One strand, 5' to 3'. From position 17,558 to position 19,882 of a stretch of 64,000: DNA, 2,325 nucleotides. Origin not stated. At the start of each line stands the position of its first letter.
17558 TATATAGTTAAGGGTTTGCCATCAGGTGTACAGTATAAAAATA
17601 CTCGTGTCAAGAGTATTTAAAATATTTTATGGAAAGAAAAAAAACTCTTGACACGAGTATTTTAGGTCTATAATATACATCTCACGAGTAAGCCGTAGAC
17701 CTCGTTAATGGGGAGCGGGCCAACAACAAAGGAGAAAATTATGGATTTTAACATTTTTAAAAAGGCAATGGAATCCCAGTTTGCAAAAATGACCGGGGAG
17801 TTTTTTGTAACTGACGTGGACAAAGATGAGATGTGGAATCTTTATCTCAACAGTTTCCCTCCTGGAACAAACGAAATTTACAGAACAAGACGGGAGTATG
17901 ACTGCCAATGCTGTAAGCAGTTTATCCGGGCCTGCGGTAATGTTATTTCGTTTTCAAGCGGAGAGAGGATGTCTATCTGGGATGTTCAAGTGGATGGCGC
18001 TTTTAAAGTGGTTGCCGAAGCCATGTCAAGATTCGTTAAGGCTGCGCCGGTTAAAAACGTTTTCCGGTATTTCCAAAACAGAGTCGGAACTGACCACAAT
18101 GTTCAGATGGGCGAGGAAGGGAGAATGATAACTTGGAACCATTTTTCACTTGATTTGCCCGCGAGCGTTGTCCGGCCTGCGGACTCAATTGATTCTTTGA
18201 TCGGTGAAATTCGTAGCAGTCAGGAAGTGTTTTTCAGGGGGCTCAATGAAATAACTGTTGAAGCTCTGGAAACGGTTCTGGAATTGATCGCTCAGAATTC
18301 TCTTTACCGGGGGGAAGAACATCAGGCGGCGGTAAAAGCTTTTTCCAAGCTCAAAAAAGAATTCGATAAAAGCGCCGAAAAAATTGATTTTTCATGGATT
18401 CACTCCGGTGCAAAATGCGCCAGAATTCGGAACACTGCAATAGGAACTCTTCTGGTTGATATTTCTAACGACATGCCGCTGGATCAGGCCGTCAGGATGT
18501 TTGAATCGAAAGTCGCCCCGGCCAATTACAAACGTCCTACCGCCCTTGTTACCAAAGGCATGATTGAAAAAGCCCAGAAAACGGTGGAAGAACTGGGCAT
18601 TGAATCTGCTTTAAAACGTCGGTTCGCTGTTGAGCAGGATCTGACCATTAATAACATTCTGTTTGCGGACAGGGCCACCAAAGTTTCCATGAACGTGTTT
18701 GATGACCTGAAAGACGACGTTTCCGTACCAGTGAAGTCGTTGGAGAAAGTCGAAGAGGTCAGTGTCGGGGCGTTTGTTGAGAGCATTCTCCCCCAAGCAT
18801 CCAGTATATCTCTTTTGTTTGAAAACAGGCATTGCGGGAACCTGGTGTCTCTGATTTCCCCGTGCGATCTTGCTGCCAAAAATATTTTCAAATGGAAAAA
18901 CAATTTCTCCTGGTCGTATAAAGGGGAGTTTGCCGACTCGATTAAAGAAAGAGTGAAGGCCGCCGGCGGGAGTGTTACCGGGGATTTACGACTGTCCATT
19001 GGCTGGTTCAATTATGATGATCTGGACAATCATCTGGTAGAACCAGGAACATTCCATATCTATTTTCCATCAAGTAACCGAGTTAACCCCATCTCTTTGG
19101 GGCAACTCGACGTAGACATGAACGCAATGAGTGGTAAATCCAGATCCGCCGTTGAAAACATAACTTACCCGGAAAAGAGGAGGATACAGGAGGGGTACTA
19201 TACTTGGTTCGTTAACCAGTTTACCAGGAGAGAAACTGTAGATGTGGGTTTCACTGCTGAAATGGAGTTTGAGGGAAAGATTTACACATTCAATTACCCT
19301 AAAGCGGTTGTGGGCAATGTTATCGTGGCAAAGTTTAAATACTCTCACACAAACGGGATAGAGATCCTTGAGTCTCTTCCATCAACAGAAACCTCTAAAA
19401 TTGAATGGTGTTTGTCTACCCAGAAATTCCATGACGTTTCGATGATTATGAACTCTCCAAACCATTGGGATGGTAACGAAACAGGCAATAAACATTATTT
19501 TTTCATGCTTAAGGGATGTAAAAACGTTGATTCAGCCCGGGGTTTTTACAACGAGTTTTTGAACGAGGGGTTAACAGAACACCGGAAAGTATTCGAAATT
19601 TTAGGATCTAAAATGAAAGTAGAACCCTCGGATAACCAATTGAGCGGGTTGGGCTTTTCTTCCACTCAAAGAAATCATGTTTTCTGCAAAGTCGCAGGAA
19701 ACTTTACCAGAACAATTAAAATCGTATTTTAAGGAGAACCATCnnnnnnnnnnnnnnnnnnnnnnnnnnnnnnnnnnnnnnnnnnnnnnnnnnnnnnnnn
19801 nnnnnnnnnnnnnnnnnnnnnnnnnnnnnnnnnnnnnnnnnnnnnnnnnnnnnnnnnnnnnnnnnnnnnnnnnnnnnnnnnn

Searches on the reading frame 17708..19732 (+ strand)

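Call 9: search_protein_families(library=phrogs, proteins=[window:17708-19732:+], max_evalue=0.00001)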
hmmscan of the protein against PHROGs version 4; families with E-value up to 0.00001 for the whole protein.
window:17708-19732:+ (674 aa): 5 families
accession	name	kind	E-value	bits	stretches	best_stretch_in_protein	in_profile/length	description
phrog_1735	-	unknown function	3.9e-263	876.3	1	12-674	2-673/673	-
phrog_23228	-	unknown function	1.7e-157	526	1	210-674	2-472/472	-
phrog_25920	-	unknown function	8.8e-34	118.3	1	13-179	3-171/173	-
phrog_21434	-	unknown function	7.7e-28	97.8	1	13-100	3-92/93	-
phrog_38165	-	unknown function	3.6e-06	27.6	0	235-269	20-54/57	-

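Call 92: search_protein_families(library=ncbifam, proteins=[window:17708-19732:+], max_evalue=0.001)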
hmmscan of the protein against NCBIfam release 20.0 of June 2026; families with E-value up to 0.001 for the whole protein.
window:17708-19732:+ (674 aa): 0 families
